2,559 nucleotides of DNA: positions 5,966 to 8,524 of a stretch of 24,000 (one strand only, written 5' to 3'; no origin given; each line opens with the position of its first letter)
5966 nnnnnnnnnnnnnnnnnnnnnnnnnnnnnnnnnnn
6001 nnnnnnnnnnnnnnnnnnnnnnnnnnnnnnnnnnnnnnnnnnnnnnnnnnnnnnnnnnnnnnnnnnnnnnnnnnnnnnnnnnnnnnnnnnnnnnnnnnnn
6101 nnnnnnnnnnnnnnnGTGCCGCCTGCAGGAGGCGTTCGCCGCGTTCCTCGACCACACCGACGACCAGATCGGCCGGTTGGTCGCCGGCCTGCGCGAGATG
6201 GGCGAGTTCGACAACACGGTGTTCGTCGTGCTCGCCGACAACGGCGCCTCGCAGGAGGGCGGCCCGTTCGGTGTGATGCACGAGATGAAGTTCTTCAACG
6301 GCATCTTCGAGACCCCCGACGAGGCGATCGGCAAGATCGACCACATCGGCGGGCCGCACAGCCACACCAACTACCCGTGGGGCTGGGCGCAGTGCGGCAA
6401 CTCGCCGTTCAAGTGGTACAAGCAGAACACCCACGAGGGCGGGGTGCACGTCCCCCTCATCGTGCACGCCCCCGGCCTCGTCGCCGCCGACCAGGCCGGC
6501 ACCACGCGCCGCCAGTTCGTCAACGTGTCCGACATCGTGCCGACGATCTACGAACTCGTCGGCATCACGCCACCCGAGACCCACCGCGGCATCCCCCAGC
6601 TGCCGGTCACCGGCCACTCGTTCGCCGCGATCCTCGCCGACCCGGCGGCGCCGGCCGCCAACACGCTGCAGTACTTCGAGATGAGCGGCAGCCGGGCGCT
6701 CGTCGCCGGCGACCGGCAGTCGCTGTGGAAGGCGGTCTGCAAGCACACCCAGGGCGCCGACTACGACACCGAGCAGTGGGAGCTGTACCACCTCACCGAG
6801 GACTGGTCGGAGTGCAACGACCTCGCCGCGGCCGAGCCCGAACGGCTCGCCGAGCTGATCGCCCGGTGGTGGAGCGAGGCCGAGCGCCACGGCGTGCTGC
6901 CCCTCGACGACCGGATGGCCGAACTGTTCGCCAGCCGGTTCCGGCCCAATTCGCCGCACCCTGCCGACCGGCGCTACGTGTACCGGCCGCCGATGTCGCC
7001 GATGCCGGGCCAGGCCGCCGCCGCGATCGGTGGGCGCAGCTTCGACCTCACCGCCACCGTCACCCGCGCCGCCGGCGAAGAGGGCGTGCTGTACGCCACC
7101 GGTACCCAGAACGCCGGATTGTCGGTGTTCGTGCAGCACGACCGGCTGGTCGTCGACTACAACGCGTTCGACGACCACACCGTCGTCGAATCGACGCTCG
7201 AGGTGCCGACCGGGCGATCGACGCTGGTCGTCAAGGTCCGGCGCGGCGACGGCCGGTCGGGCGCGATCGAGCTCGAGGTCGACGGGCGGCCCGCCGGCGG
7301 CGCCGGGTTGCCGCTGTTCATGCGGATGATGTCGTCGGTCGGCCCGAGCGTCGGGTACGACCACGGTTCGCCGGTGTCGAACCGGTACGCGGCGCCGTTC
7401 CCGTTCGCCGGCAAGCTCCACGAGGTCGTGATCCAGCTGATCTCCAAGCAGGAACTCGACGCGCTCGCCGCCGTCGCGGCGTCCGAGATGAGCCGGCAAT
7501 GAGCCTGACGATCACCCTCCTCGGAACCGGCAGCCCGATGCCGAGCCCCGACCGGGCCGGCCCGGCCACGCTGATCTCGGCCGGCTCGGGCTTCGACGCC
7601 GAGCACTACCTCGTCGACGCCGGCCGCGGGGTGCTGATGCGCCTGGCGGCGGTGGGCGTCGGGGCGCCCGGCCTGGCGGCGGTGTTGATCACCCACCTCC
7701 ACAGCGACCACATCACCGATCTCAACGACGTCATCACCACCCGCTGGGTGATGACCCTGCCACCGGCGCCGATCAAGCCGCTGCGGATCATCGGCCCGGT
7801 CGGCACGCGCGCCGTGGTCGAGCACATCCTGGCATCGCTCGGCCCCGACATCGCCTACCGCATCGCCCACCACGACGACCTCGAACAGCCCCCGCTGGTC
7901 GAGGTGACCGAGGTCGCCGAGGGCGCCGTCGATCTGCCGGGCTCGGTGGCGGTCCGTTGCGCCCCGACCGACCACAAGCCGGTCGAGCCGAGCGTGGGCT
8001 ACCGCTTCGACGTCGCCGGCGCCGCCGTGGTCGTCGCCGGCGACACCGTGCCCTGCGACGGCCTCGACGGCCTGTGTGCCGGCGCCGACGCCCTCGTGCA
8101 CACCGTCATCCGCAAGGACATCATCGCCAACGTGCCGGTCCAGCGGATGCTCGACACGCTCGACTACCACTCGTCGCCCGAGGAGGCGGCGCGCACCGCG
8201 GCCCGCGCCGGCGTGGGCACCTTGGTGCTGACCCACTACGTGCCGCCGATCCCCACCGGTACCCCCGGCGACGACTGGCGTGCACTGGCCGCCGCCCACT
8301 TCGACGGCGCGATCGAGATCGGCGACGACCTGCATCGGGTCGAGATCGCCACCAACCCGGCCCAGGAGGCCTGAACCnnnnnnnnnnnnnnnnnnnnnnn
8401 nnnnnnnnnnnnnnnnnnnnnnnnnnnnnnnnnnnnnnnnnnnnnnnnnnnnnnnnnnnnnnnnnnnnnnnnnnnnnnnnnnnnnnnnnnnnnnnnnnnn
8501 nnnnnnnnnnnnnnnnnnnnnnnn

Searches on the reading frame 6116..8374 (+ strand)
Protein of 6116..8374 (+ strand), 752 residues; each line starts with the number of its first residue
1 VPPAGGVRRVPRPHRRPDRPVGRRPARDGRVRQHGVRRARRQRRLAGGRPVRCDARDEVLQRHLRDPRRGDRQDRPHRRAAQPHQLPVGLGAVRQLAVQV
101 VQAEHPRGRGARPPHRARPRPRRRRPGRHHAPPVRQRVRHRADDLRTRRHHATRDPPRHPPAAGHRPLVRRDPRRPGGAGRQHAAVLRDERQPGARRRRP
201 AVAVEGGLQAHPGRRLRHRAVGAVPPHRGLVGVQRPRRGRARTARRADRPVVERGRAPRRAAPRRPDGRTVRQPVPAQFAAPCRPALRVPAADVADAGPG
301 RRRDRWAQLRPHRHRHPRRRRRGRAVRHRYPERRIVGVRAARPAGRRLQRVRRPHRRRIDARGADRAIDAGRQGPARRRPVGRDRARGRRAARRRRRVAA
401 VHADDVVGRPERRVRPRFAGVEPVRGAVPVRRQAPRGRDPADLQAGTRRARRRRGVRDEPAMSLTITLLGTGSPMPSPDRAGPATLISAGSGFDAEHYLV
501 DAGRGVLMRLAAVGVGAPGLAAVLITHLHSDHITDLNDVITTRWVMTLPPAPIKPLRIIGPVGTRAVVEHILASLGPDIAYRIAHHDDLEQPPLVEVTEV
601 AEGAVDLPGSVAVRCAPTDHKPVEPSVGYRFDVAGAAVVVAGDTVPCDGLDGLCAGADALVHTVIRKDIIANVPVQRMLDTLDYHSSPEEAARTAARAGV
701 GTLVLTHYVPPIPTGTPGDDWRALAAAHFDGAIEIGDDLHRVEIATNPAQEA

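Call 10: search_protein_families(library=pfam, proteins=[window:6116-8374:+], max_evalue=0.001)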
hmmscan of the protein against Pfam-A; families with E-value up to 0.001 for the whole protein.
window:6116-8374:+ (752 aa): 2 families
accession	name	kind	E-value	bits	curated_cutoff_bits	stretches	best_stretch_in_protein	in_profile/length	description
PF12706.13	Lactamase_B_2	-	2.6e-17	63.5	27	1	498-708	3-200/200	Beta-lactamase superfamily domain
PF00753.33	Lactamase_B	-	1.4e-05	25.6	22.7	1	494-604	14-113/196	Metallo-beta-lactamase superfamily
